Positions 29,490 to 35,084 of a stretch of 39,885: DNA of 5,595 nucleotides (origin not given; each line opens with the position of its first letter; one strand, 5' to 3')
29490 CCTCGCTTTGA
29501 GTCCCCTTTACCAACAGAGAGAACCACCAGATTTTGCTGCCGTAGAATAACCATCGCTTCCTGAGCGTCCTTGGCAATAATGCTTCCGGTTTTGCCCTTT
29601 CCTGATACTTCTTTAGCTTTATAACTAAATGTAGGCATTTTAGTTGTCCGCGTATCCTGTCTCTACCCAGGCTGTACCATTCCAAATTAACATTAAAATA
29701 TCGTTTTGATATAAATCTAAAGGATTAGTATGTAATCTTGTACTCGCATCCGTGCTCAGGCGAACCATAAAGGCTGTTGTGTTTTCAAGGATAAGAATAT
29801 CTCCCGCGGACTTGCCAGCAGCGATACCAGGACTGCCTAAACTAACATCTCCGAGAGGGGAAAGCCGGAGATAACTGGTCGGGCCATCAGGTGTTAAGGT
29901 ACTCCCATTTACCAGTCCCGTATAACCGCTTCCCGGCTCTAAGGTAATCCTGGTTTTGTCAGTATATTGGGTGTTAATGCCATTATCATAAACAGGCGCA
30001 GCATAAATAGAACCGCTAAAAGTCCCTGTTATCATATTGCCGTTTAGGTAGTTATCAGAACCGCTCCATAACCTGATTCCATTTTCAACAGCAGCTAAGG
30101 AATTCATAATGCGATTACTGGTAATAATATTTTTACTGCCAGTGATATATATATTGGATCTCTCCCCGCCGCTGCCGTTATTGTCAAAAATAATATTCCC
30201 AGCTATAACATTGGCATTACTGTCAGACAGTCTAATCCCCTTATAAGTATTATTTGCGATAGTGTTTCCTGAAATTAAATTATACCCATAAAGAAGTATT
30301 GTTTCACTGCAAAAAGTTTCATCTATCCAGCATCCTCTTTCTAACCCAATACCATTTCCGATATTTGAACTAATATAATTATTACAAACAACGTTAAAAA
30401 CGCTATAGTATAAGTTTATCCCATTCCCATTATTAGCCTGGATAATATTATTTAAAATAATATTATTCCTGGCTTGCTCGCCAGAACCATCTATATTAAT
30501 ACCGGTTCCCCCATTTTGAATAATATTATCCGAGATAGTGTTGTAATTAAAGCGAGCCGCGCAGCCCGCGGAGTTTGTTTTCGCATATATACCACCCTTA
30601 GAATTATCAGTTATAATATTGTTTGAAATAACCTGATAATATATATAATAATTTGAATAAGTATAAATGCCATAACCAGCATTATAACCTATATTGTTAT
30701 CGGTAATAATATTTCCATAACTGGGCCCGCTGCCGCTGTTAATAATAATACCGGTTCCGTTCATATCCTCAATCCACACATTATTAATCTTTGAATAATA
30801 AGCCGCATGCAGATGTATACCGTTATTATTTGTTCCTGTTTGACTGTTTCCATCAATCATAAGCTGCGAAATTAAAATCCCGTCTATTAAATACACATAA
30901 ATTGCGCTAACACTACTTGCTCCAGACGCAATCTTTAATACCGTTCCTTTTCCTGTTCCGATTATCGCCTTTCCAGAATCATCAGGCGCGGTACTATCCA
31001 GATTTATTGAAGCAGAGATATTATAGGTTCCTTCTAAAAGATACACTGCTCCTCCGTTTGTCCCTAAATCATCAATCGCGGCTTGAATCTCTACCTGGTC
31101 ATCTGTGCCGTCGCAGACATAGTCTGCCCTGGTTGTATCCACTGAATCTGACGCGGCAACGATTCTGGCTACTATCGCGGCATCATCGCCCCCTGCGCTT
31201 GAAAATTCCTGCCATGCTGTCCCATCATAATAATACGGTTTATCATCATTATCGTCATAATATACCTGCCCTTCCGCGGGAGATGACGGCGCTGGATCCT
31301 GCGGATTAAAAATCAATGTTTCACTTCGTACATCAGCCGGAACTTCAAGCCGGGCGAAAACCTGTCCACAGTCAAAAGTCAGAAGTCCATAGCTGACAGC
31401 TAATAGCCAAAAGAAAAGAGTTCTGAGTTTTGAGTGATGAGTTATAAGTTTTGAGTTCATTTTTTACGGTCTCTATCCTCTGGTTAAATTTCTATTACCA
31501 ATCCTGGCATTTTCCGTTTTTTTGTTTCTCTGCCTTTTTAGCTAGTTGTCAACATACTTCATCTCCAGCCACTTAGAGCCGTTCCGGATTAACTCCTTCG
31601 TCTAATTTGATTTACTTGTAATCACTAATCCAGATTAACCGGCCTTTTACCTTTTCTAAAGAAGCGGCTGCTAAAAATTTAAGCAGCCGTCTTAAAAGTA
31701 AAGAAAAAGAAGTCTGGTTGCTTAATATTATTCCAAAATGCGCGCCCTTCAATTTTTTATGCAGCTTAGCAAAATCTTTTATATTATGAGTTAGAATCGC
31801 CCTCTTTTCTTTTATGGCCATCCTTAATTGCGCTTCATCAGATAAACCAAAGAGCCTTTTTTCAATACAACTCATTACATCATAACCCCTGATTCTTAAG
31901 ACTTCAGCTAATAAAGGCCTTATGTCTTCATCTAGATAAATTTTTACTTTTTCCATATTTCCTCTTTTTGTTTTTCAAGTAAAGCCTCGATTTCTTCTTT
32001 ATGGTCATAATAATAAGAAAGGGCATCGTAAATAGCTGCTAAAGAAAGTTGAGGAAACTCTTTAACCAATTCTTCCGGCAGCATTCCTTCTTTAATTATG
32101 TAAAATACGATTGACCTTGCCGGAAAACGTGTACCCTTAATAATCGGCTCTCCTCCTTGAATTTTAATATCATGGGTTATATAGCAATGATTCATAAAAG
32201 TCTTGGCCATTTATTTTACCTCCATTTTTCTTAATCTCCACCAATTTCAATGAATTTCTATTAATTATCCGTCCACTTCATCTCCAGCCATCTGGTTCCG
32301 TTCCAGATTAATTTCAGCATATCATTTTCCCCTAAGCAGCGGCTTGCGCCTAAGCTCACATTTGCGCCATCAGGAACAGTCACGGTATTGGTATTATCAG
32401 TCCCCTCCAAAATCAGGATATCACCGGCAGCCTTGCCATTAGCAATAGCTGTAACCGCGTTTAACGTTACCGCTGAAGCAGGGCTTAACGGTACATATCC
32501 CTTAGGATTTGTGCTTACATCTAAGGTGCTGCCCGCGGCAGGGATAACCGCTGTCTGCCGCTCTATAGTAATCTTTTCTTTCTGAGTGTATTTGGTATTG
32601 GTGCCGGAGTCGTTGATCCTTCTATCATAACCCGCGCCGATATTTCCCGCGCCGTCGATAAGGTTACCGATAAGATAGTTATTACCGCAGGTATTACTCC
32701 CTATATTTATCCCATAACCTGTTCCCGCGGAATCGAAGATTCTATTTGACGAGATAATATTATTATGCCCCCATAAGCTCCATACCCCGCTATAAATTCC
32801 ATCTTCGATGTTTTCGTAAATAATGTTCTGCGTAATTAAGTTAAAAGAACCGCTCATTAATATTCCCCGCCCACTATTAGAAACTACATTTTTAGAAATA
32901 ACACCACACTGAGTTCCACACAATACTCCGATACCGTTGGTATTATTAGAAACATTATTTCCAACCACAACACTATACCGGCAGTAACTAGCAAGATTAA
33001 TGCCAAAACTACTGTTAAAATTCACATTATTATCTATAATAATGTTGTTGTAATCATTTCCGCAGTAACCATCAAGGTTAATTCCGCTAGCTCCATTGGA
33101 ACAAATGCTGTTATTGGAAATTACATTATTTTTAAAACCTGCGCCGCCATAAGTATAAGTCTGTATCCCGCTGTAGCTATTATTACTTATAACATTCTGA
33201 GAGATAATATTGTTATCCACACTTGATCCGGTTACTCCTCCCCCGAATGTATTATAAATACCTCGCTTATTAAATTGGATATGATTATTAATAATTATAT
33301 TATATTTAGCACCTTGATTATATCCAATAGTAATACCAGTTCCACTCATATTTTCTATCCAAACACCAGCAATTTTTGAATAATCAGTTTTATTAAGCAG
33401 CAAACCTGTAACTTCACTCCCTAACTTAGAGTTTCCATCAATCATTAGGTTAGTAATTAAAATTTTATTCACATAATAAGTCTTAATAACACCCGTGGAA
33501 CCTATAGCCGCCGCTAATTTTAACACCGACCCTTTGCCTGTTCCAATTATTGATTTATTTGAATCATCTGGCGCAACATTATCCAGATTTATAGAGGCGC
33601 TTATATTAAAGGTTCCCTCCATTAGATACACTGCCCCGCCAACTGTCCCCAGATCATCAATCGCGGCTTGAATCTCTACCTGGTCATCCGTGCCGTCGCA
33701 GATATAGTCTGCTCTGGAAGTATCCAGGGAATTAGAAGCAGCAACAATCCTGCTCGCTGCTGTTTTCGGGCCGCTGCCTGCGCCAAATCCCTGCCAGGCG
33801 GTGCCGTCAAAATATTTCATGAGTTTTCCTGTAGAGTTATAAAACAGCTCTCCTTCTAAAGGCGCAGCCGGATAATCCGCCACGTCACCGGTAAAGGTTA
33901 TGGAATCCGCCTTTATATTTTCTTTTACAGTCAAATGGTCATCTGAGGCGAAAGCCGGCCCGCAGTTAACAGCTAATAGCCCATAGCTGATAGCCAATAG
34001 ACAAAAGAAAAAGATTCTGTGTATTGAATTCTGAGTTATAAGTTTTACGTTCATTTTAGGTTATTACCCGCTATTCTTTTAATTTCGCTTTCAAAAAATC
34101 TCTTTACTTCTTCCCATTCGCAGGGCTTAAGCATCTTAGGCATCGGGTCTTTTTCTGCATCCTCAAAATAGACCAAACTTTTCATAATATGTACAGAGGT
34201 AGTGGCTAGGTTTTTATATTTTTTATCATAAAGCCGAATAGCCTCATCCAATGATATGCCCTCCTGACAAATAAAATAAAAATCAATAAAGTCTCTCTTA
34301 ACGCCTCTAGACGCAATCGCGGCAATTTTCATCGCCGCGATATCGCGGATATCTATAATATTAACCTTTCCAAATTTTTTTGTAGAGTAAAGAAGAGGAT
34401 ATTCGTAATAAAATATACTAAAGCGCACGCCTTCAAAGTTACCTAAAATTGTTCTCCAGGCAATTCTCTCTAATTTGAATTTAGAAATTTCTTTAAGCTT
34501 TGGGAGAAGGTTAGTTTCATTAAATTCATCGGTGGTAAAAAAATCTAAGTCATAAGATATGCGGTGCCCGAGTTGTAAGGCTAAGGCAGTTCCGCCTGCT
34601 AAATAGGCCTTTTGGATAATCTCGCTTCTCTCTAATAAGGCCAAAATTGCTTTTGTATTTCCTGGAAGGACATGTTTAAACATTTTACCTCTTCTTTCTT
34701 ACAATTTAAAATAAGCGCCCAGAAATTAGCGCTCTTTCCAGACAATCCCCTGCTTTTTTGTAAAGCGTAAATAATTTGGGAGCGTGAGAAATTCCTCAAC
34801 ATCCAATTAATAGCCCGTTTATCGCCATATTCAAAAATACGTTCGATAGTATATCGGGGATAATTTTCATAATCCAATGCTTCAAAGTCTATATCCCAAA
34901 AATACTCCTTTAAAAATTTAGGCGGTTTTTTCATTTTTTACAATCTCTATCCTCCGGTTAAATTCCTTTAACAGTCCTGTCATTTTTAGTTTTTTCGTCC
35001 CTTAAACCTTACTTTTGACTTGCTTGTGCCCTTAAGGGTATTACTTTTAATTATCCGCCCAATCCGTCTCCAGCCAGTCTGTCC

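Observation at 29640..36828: Three paralogous secreted beta-helix proteins embedded between the pilus ATPase and platform genes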

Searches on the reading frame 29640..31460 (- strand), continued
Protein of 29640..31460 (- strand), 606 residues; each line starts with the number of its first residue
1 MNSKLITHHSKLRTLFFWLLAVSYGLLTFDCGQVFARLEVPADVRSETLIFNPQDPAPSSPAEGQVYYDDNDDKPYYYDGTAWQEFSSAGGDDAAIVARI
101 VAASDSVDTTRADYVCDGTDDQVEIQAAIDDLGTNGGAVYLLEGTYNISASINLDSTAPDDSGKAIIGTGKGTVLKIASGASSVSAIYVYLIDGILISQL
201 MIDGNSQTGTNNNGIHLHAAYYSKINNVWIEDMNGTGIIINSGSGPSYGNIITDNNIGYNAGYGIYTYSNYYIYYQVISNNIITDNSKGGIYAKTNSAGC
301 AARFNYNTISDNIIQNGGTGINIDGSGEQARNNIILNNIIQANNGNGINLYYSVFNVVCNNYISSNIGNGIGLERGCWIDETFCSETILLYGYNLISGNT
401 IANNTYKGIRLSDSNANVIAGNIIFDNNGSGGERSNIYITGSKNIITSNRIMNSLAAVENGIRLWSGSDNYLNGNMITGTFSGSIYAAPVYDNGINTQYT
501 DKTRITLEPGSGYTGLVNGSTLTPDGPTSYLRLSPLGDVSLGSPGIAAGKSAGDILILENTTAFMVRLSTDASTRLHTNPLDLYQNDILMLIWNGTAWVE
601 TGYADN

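Call 53: find_encoding_contigs(protein=P0080, flank=10000, max_places=1)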
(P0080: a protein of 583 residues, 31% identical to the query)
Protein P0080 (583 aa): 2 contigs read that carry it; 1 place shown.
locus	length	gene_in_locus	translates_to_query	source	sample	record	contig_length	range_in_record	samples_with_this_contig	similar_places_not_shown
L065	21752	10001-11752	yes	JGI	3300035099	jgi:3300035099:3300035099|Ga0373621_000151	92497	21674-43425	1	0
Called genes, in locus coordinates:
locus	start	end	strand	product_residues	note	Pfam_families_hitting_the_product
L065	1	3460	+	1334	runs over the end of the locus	PF00990:GGDEF, PF13401:AAA_22 (faint), PF13191:AAA_16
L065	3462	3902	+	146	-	PF05157:MshEN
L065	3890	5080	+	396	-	PF00437:T2SSE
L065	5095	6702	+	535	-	PF05157:MshEN, PF00437:T2SSE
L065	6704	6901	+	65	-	-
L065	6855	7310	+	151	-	-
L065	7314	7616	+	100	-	PF21956:DUF6922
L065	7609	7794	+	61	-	-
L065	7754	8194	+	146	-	PF19502:DUF6036 (weak)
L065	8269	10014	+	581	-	PF05048:NosD (weak), PF13229:Beta_helix, PF05048:NosD, PF13229:Beta_helix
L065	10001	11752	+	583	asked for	PF12708:Pect-lyase_RHGA_epim (faint), PF13229:Beta_helix (faint), PF05048:NosD (faint), PF25692:Phage_depo_C (faint)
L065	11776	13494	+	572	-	PF13229:Beta_helix (faint), PF05048:NosD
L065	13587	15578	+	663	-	PF13229:Beta_helix (weak), PF05048:NosD (weak), PF13229:Beta_helix, PF05048:NosD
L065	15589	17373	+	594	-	PF05048:NosD, PF25692:Phage_depo_C (faint), PF13229:Beta_helix, PF05048:NosD, PF13229:Beta_helix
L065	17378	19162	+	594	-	PF13229:Beta_helix, PF05048:NosD, PF13229:Beta_helix, PF05048:NosD (weak)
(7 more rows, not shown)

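Call 71: search_protein_families(library=padloc, proteins=[window:29640-31460:-], max_evalue=0.001)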
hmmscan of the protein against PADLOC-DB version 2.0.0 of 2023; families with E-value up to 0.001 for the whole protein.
window:29640-31460:- (606 aa): 0 families

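Call 84: search_protein_representatives(alignment_id=A2)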
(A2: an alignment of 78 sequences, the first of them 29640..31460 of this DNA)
Query: 78 sequences, 572 profile positions. Proteins with E-value up to 0.001 (for the whole library): 165187; up to 1e-10: 70579; up to 1e-30: 11482. The best 150 are listed.
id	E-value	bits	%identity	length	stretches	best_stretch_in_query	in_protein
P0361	0.0e+00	1261.1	-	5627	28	226-447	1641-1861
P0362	9.3e-290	978.5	-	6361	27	227-428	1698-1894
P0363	4.5e-261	883.8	-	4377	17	187-391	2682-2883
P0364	4.2e-260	880.5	-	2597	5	81-523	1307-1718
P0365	1.2e-257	872.4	-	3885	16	217-420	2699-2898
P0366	7.5e-256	866.5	-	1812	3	19-461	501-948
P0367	5.9e-241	817.3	-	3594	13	225-419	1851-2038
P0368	4.6e-234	794.6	-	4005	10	116-435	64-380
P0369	3.5e-232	788.4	-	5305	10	139-442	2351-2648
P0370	8.3e-225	764.0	-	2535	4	75-463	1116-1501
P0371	2.9e-223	758.9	-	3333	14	196-412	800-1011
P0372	1.3e-216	736.9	-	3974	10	102-388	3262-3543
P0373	1.7e-213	726.7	-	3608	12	226-457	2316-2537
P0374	3.3e-211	719.1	-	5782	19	180-408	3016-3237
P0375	1.0e-207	707.6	-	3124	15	251-442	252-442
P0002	2.1e-195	667.0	-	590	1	11-569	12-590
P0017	6.8e-190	648.8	-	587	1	9-569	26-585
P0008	1.9e-181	620.9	-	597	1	7-569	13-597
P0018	1.2e-174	598.4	-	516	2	9-242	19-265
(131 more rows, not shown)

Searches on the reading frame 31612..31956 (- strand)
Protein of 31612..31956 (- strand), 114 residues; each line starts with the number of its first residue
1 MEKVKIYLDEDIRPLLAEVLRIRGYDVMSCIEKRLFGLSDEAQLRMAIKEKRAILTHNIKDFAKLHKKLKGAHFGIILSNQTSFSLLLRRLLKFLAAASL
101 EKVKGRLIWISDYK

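Call 4: search_protein_families(library=pfam, proteins=[window:31612-31956:-], max_evalue=0.01)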
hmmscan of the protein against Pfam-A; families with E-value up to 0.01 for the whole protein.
window:31612-31956:- (114 aa): 2 families
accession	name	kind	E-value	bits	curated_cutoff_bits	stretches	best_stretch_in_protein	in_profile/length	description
PF18480.7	DUF5615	-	7.6e-15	55.2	23.8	1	5-110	2-107/110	Domain of unknown function (DUF5615)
PF01927.22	Mut7-C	-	5e-05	23.9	23.3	1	7-95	4-80/146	Mut7-C RNAse domain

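Call 71: search_protein_families(library=padloc, proteins=[window:31612-31956:-], max_evalue=0.001)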
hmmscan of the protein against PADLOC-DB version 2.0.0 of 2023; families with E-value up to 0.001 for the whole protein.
window:31612-31956:- (114 aa): 0 families

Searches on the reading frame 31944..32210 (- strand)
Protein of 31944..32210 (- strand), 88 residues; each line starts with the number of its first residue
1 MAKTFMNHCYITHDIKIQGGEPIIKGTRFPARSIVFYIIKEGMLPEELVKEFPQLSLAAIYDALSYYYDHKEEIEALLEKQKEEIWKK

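Call 4: search_protein_families(library=pfam, proteins=[window:31944-32210:-], max_evalue=0.01)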
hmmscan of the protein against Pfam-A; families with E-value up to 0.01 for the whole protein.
window:31944-32210:- (88 aa): 1 family
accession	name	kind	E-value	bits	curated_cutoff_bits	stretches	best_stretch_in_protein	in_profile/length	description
PF04255.20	DUF433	-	2.5e-15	56.5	23.6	1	11-67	1-56/56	Protein of unknown function (DUF433)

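Call 71: search_protein_families(library=padloc, proteins=[window:31944-32210:-], max_evalue=0.001)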
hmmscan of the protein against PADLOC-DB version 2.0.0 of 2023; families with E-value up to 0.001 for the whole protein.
window:31944-32210:- (88 aa): 0 families

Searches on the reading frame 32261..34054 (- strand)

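Call 4: search_protein_families(library=pfam, proteins=[window:32261-34054:-], max_evalue=0.01)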
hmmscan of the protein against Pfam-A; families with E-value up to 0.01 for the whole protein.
window:32261-34054:- (597 aa): 3 families
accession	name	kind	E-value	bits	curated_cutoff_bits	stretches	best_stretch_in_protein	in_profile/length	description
PF05048.19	NosD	-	5.2e-14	52.6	23.6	3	332-470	43-178/212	Periplasmic copper-binding protein (NosD)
PF13229.12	Beta_helix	-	4.2e-13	49.7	25.9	2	266-393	18-136/158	Right handed beta helix region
PF25692.1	Phage_depo_C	-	1.1e-07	32.6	25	1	532-589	29-89/90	Phage depolymerase C-terminal beta sandwich domain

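Call 9: search_protein_families(library=phrogs, proteins=[window:32261-34054:-], max_evalue=0.01)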
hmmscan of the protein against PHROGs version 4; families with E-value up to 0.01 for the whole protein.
window:32261-34054:- (597 aa): 2 families
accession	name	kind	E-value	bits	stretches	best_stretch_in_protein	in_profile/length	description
phrog_8309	-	unknown function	0.0003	21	1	58-108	22-71/312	-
phrog_20787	-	head and packaging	0.0087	17.2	0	40-87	12-59/67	virion structural protein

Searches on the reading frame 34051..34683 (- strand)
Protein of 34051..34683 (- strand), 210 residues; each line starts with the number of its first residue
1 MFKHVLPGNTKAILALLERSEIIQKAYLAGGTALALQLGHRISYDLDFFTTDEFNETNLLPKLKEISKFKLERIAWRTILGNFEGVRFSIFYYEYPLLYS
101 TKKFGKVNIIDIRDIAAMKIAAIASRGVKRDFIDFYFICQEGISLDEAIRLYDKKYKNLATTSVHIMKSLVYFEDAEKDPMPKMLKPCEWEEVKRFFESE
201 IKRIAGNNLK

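Call 4: search_protein_families(library=pfam, proteins=[window:34051-34683:-], max_evalue=0.01)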
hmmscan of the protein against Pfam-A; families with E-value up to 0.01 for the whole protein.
window:34051-34683:- (210 aa): 1 family
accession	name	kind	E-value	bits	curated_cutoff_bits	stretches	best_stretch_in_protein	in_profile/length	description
PF08843.17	AbiEii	-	2.5e-16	60.8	22.5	2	16-69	5-58/238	Nucleotidyl transferase AbiEii toxin, Type IV TA system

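Call 71: search_protein_families(library=padloc, proteins=[window:34051-34683:-], max_evalue=0.001)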
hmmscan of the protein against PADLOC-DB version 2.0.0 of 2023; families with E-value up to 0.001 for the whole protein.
window:34051-34683:- (210 aa): 13 families
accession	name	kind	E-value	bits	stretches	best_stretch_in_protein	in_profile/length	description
PDLC02330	AbiEii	-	1.2e-09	36.2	1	13-66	14-68/219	AbiEii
PDLC02307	AbiEii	-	8.9e-09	33.4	1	102-142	108-148/219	AbiEii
PDLC02298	AbiEii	-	9.5e-09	33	1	24-167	26-187/220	AbiEii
PDLC02304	AbiEii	-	6.8e-08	30.8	1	99-162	148-212/260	AbiEii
PDLC02296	AbiEii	-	8.9e-08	29.6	1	12-65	32-85/282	AbiEii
PDLC02323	AbiEii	-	1e-07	29.8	1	106-155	151-200/248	AbiEii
PDLC02313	AbiEii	-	3.3e-07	28.1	0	12-52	30-71/254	AbiEii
PDLC02305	AbiEii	-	1.1e-06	26.1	1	104-144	156-196/306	AbiEii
PDLC02293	AbiEii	-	2.1e-06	25.4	0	12-57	28-74/270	AbiEii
PDLC02303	AbiEii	-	5.6e-05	20.7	0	109-155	152-198/249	AbiEii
PDLC02328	AbiEii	-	0.00026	19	0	28-140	17-143/203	AbiEii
PDLC02288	AbiEii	-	0.0004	17.4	0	13-71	40-100/294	AbiEii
PDLC02294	AbiEii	-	0.00067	17.6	0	11-73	30-94/260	AbiEii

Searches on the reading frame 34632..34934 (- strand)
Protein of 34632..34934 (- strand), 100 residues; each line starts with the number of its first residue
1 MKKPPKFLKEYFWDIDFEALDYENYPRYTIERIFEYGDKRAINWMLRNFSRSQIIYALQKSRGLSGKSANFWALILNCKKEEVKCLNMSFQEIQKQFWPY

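Call 4: search_protein_families(library=pfam, proteins=[window:34632-34934:-], max_evalue=0.01)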
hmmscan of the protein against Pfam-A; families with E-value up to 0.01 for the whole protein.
window:34632-34934:- (100 aa): 1 family
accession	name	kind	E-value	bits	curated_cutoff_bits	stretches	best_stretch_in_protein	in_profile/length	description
PF21956.1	DUF6922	-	9.2e-15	54.3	27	1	7-57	1-51/52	Family of unknown function (DUF6922)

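Call 71: search_protein_families(library=padloc, proteins=[window:34632-34934:-], max_evalue=0.001)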
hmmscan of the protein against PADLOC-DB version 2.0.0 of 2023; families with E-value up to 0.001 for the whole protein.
window:34632-34934:- (100 aa): 0 families
